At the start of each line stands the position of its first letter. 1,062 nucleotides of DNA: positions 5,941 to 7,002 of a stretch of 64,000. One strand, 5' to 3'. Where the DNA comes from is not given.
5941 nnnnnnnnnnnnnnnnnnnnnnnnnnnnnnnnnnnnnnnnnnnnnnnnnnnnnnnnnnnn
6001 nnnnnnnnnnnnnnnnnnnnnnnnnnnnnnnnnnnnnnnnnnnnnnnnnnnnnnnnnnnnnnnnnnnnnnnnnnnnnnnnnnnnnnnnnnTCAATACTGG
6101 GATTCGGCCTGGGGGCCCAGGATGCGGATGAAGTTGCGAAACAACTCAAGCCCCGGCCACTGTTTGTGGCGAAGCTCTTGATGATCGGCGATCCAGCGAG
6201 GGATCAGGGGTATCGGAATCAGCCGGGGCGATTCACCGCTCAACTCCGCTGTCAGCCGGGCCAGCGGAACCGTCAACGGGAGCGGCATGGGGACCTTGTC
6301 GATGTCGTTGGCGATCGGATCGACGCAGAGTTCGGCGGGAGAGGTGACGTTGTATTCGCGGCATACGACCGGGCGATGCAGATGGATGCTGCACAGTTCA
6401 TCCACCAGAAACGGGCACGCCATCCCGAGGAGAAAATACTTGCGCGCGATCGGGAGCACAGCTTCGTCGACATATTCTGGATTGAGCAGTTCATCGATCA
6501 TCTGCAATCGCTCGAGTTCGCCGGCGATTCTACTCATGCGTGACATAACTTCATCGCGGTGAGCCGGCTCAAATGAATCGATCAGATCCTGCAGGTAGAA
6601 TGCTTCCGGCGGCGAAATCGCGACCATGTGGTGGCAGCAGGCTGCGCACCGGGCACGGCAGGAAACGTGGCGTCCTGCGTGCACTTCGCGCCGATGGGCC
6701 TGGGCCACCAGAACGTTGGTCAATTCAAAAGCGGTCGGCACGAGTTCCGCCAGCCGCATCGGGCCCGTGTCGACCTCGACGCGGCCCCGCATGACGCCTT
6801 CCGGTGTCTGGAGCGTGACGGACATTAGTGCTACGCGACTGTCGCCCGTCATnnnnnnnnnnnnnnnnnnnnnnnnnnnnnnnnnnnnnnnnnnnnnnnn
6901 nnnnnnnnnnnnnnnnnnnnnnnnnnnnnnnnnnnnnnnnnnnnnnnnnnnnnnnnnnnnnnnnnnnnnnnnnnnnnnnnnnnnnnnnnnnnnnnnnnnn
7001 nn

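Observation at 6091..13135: vgrG-linked cargo module: DUF2169 adaptor + PAAR-like(DUF4150)/TM/Rhs effector + two coupled downstream genes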

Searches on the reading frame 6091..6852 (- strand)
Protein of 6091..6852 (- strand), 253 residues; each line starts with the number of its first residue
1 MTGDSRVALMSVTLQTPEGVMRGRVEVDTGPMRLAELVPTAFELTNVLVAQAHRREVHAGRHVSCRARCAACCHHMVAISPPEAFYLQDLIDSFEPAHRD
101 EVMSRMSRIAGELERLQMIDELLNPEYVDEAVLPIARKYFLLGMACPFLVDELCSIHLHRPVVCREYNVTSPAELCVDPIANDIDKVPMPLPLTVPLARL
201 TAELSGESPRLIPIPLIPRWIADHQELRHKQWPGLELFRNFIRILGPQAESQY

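Call 3: search_protein_families(library=pfam, proteins=[window:6091-6852:-], max_evalue=0.01)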
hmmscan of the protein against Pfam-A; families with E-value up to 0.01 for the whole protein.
window:6091-6852:- (253 aa): 1 family
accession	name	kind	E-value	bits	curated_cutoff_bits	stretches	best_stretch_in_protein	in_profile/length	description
PF03692.20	CxxCxxCC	-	2.5e-07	31.7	23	1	65-170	2-72/85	Putative zinc- or iron-chelating domain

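Call 5: search_protein_families(library=pfam, proteins=[window:6091-6852:-], max_evalue=10)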
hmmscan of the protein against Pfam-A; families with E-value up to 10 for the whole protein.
window:6091-6852:- (253 aa): 1 family
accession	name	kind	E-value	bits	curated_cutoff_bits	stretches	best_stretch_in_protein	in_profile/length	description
PF03692.20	CxxCxxCC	-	2.5e-07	31.7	23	1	65-170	2-72/85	Putative zinc- or iron-chelating domain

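Call 6: search_protein_families(library=ncbifam, proteins=[window:6091-6852:-], max_evalue=0.1)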
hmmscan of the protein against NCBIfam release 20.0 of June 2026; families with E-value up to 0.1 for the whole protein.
window:6091-6852:- (253 aa): 0 families

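Call 84: search_solved_structures(query=window:6091-6852:-, max_evalue=1)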
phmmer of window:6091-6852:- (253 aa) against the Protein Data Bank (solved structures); distinct sequences matched with E-value up to 1: 0.

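Call 106: find_related_loci(query=A5, collection=metagenome_contigs, flank=8000)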
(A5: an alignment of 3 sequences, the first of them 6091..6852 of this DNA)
Query A5 (253 aa) in metagenome_contigs; peptide patterns used: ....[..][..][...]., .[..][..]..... (x = any residue, [..] = any of these).
253 stretches matched a pattern; 58 encode a relative of the query (tblastn E <= 1e-3); 58 distinct loci.
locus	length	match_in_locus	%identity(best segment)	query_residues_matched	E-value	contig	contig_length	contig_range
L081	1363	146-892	77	4-252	9e-140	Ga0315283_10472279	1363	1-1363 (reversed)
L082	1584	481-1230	76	2-251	3e-138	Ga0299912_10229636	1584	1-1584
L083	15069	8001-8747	73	1-249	4e-127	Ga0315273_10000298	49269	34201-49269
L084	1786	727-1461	74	5-249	1e-132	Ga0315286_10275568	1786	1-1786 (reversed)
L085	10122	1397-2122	61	11-252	7e-95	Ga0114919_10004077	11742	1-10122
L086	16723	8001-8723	57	8-248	5e-92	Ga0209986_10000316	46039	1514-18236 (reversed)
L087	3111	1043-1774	57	3-246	3e-93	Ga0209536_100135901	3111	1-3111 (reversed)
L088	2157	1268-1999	57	3-246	2e-95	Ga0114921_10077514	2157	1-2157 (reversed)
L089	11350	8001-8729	56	4-246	2e-91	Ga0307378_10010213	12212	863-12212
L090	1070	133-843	60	9-245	1e-98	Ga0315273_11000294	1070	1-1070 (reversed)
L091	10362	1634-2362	56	4-246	1e-90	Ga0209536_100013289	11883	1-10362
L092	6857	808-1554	57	5-251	5e-90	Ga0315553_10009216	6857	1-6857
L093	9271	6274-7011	57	1-246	7e-90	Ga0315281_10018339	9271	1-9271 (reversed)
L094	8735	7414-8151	57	1-246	2e-88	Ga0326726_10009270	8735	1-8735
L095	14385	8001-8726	53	5-246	3e-86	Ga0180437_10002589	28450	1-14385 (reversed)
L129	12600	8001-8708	35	5-238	6e-48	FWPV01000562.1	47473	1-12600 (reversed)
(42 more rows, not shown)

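Call 110: search_protein_families(library=pfam, proteins=[L083:3737-4804:+, L083:4810-5715:+, L083:5774-7036:+, L083:7014-7607:+, L083:7558-8004:+, L129:52-852:+, L129:872-1861:+, L129:5401-6054:+, L129:6368-7945:+, L129:8999-9592:+], max_evalue=0.01)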
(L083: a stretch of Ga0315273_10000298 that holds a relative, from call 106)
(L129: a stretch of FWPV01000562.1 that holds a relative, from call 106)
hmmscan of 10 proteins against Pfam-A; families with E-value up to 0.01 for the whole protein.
L083:3737-4804:+ (355 aa): 1 family
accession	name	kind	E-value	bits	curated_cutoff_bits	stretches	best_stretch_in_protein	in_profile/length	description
PF09937.14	DUF2169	-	8.5e-51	173.5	25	1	24-326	4-294/294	Uncharacterized protein conserved in bacteria (DUF2169)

L083:4810-5715:+ (301 aa): 0 families

L083:5774-7036:+ (420 aa): 1 family
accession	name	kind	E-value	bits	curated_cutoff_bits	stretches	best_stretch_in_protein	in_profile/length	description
PF09937.14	DUF2169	-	9.6e-54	183.2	25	1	29-361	5-293/294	Uncharacterized protein conserved in bacteria (DUF2169)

L083:7014-7607:+ (197 aa): 0 families

L083:7558-8004:+ (148 aa): 1 family
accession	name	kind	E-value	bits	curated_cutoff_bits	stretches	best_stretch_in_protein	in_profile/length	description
PF12088.13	DUF3565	-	0.0025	18.2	25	1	55-87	22-50/58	Protein of unknown function (DUF3565)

L129:52-852:+ (266 aa): 8 families
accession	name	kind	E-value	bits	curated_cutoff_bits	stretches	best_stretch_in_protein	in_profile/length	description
PF13424.12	TPR_12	-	4.3e-15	56.1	30.1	2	112-183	3-76/77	Tetratricopeptide repeat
PF07719.23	TPR_2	-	7.6e-09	35.5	27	1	112-139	1-28/34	Tetratricopeptide repeat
PF00515.34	TPR_1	-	3.6e-08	33.3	27.8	1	112-139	1-28/34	Tetratricopeptide repeat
PF13176.12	TPR_7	-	1.3e-05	25.4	27.9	0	118-139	5-26/36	Tetratricopeptide repeat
PF17874.7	TPR_MalT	-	0.00019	21.3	45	1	75-202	83-211/336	MalT-like TPR region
PF14938.12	SNAP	-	0.00033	20.7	25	1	86-185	88-190/282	Soluble NSF attachment protein, SNAP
PF13428.12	TPR_14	-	0.005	17.8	23.5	0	116-139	5-28/44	Tetratricopeptide repeat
PF13374.12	TPR_10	-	0.0083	16.6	27.5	0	123-139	13-29/42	Tetratricopeptide repeat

L129:872-1861:+ (329 aa): 1 family
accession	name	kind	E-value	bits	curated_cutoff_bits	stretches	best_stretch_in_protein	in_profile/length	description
PF05488.18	PAAR_motif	-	2.6e-13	50.4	27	2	129-188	9-62/70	PAAR motif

L129:5401-6054:+ (217 aa): 0 families

L129:6368-7945:+ (525 aa): 8 families
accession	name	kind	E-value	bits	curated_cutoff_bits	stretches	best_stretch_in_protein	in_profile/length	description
PF10119.14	MethyTransf_Reg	-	7.3e-26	91.2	25.5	1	217-299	2-84/84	Predicted methyltransferase regulatory domain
PF21782.3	PKMT_2nd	-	2.4e-22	79.6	27.8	1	427-520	2-96/98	PKMT, C-terminal winged helix domain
PF13847.12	Methyltransf_31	-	4.2e-15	56.1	27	1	44-152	4-113/145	Methyltransferase domain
PF13649.12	Methyltransf_25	-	1.1e-12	48.9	27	1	47-144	1-97/97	Methyltransferase domain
PF08242.18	Methyltransf_12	-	2.6e-11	44.5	30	1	48-145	1-97/98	Methyltransferase domain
PF13489.12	Methyltransf_23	-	5.8e-11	42.8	27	1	44-165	23-132/164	Methyltransferase domain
PF02390.23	Methyltransf_4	-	3.7e-07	30.2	24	1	46-100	4-58/173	Putative methyltransferase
PF08241.18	Methyltransf_11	-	2.8e-06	28.3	21.2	1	48-146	1-93/95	Methyltransferase domain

L129:8999-9592:+ (197 aa): 5 families
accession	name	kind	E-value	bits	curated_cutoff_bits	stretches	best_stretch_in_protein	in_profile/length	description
PF14907.12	NTP_transf_5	-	2.9e-05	24.2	31.2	1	48-194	85-239/249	Uncharacterised nucleotidyltransferase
PF19502.5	DUF6036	-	0.00015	22.1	23.6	1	37-183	21-133/164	Nucleotidyltransferase of unknown function (DUF6036)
PF09970.15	DUF2204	-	0.00039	20.5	20.3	1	22-189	3-170/181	Nucleotidyl transferase of unknown function (DUF2204)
PF08843.17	AbiEii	-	0.0048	17.3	22.5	0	48-151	26-148/238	Nucleotidyl transferase AbiEii toxin, Type IV TA system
PF10706.15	Aminoglyc_resit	-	0.0083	16.7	21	0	24-87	2-65/149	Aminoglycoside-2''-adenylyltransferase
